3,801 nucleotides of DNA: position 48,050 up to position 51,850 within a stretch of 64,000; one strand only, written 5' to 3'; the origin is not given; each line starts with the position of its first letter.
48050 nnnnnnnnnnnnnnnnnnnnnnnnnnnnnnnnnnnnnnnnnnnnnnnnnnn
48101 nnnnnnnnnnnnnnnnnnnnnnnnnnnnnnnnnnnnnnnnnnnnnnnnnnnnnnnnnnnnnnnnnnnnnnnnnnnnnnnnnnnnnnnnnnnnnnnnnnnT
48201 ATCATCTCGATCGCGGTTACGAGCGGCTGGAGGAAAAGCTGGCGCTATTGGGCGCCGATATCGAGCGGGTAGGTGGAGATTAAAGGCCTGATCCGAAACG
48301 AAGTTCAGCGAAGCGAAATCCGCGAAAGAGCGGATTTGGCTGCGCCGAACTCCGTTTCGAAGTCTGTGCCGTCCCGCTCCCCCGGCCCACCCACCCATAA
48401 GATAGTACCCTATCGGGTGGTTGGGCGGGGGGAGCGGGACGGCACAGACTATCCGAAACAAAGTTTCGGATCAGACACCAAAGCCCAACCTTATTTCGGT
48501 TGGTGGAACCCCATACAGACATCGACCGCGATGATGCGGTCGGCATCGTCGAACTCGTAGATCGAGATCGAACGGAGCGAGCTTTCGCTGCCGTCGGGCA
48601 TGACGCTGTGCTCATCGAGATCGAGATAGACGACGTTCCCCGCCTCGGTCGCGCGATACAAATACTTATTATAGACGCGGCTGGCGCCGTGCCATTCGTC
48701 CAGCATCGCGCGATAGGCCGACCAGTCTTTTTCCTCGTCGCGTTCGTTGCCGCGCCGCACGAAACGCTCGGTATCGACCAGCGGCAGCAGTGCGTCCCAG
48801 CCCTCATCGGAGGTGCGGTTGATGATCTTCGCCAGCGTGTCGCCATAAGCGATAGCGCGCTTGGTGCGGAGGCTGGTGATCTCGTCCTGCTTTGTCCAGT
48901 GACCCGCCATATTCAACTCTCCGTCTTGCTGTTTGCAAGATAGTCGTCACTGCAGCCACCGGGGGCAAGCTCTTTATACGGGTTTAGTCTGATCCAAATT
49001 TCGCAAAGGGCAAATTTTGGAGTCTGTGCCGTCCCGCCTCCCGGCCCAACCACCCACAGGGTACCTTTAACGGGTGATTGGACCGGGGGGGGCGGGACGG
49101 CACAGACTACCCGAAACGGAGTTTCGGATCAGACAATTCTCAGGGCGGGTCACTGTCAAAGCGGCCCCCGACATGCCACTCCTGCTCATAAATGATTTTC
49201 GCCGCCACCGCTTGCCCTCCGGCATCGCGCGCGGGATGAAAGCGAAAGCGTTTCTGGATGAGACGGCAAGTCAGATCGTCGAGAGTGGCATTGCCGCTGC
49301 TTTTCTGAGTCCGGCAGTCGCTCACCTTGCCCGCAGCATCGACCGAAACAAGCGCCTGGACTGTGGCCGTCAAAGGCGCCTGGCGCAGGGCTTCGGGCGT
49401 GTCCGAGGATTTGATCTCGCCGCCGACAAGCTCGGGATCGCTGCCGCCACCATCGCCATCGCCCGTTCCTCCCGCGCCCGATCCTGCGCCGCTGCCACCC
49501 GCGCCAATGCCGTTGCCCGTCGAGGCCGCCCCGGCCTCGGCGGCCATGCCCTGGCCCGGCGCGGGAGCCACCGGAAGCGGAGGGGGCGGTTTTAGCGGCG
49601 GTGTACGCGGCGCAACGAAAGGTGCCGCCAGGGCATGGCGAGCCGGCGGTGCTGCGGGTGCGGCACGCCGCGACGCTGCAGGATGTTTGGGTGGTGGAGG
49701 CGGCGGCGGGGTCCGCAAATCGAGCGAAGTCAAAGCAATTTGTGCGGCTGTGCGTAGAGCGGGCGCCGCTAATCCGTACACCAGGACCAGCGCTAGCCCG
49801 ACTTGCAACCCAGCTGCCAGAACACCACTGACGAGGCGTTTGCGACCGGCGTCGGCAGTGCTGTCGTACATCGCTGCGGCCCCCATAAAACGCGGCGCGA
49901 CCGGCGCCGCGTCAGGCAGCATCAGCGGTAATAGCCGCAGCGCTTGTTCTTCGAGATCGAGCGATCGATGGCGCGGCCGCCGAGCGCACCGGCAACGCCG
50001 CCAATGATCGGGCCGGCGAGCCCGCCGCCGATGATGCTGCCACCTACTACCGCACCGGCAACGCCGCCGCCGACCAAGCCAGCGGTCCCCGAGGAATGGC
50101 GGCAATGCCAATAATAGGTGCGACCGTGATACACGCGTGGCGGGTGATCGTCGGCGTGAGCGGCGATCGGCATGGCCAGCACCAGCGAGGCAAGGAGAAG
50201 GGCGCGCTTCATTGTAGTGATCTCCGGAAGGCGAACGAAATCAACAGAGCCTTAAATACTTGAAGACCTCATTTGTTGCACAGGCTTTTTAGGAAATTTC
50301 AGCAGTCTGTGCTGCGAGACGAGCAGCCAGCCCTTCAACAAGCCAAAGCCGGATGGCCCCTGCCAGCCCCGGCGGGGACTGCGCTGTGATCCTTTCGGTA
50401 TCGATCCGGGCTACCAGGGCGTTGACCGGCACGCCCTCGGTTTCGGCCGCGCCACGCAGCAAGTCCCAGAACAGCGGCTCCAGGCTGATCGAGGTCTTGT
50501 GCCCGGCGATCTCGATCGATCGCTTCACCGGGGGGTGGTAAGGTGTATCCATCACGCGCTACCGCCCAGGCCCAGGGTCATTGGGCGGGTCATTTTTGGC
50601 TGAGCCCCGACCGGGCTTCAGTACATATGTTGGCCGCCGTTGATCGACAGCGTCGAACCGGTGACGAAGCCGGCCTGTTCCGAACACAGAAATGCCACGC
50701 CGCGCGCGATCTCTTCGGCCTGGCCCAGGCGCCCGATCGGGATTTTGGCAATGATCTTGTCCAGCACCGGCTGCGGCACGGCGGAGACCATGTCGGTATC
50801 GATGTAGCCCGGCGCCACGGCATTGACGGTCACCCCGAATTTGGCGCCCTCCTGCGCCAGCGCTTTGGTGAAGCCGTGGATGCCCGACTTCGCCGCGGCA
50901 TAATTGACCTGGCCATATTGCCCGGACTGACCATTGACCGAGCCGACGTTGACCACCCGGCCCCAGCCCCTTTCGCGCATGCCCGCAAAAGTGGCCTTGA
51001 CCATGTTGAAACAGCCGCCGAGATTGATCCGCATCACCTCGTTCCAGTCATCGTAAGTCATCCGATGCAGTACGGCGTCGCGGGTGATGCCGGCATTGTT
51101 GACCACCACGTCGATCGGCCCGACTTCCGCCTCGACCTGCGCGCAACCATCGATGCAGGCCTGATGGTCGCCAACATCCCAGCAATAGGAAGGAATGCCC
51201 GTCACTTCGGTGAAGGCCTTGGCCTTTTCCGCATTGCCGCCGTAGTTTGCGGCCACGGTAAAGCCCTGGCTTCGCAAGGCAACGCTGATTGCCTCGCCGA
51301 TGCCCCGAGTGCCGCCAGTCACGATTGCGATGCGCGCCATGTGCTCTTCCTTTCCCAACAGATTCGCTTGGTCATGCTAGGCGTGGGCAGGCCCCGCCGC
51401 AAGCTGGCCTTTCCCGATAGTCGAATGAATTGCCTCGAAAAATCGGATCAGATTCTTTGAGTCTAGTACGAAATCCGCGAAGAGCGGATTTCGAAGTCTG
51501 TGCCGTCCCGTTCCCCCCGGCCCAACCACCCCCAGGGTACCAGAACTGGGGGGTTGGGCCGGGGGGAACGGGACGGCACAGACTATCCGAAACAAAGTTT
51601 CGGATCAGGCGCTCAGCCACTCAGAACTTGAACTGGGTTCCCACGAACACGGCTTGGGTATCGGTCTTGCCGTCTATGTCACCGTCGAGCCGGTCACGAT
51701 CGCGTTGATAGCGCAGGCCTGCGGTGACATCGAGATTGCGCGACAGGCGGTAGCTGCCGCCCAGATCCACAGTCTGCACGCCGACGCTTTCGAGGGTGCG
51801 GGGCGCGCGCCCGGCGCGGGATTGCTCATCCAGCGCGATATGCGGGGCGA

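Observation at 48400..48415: Central loop of the element occurs in both orientations, and arms are mosaic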

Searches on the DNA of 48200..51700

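Call 46: search_rna_families(source=window, start=48200, end=51700, threshold=evalue, max_evalue=10, show_alignments=2)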
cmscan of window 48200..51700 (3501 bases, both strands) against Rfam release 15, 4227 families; matches with E-value up to 10: 33.
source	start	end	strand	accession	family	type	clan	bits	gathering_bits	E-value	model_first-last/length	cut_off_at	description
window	48346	48465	-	RF03631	MIR3440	Gene; miRNA;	-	53.5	105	2.4e-10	1-127/127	no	MIR3440 microRNA precursor family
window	48362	48449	-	RF03418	mir-3198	Gene; miRNA;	-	51.2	91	2.4e-08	1-80/80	no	mir-3198 microRNA precursor family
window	48334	48478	-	RF00925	MIR1027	Gene; miRNA;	-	50.6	150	4.3e-09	1-142/142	no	MIR1027 microRNA precursor family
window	51496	51583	-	RF03418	mir-3198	Gene; miRNA;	-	49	91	9.1e-08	1-80/80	no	mir-3198 microRNA precursor family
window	48348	48467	+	RF03631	MIR3440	Gene; miRNA;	-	48.4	105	6.9e-09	1-127/127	no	MIR3440 microRNA precursor family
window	51501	51578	+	RF04096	mir-4433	Gene; miRNA;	-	47.7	77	8.6e-08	1-83/83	no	mir-4433 microRNA precursor family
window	51496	51583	+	RF03418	mir-3198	Gene; miRNA;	-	46.2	91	4.6e-07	1-80/80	no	mir-3198 microRNA precursor family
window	51497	51581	-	RF03863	mir-1258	Gene; miRNA;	-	45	74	1.8e-06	1-72/72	no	mir-1258 microRNA precursor family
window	48365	48446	+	RF04132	mir-4436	Gene; miRNA;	-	44.5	74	1.6e-07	1-85/85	no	mir-4436 microRNA precursor family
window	51502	51579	+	RF00915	mir-760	Gene; miRNA;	-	39.5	98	2e-06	1-80/80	no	mir-760 microRNA precursor family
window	48361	48450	+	RF00925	MIR1027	Gene; miRNA;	-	39.2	150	5.4e-06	28-116/142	no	MIR1027 microRNA precursor family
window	51489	51593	+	RF03448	mir-6131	Gene; miRNA;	-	36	66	6.6e-05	1-105/105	no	mir-6131 microRNA precursor family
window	51492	51589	-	RF04281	mir-8791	Gene; miRNA;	CL00146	32.4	85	0.00049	1-77/77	no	mir-8791 microRNA precursor family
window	51495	51588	-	RF03565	mir-1282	Gene; miRNA;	-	31.9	107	0.0012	1-101/101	no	mir-1282 microRNA precursor family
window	51504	51575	+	RF04281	mir-8791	Gene; miRNA;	CL00146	31.7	85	0.00079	1-77/77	no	mir-8791 microRNA precursor family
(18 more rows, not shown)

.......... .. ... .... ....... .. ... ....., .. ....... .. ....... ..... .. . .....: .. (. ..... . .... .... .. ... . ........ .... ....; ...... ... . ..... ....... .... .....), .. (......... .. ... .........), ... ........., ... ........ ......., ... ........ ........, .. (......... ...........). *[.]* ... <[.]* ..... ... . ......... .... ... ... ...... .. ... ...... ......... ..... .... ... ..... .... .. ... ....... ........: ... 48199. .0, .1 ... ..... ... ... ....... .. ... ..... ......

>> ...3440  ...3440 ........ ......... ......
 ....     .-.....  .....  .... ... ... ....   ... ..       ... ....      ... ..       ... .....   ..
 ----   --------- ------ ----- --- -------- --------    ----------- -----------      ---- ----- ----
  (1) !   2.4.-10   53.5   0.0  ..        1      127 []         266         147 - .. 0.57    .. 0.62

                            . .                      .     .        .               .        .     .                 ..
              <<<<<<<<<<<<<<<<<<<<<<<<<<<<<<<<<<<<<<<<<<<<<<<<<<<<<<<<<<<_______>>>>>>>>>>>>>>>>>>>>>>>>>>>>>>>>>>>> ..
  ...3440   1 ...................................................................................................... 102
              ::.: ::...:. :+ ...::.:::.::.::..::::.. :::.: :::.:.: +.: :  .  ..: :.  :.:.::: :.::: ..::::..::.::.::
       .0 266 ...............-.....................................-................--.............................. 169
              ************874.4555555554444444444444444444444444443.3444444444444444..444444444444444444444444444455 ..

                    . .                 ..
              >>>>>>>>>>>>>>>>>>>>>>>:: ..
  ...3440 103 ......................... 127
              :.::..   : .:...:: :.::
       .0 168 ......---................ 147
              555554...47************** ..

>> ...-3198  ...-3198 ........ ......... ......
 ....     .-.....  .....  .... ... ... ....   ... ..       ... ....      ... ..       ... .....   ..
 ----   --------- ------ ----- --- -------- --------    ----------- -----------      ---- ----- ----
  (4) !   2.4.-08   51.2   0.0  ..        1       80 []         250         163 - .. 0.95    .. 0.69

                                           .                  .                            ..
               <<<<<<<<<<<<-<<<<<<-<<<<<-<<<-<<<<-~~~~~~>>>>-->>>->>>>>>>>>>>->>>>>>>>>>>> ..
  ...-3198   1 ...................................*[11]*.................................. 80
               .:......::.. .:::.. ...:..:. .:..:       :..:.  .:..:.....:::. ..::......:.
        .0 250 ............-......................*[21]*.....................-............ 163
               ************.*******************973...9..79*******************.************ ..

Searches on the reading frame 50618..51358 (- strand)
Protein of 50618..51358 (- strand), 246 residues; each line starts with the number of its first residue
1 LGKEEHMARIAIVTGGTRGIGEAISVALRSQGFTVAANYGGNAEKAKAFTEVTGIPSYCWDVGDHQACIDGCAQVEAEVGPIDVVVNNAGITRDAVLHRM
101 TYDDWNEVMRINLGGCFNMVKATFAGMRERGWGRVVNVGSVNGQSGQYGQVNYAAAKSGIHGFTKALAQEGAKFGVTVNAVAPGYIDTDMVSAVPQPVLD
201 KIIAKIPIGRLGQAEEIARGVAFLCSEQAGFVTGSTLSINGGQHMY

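Call 25: find_encoding_contigs(protein=window:50618-51340:-, flank=4000, max_places=10)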
Protein window:50618-51340:- (240 aa): no gene with exactly this product is on record in the collection.

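Call 26: search_protein_families(library=pfam, proteins=[window:50618-51358:-])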
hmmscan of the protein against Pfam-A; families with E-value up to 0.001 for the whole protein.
window:50618-51358:- (246 aa): 4 families
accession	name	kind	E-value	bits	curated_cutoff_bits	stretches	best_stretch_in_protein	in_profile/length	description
PF13561.12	adh_short_C2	-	1.1e-55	189.3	27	1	18-244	6-236/236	Enoyl-(Acyl carrier protein) reductase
PF00106.31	adh_short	-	5.7e-53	179.7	26.6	1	10-194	2-190/195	short chain dehydrogenase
PF08659.16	KR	-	6.4e-17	62.5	22.6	1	12-175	4-170/180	KR domain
PF23441.1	SDR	-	4.4e-05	23.4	27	1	153-243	163-255/258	SDR-like rossmann domain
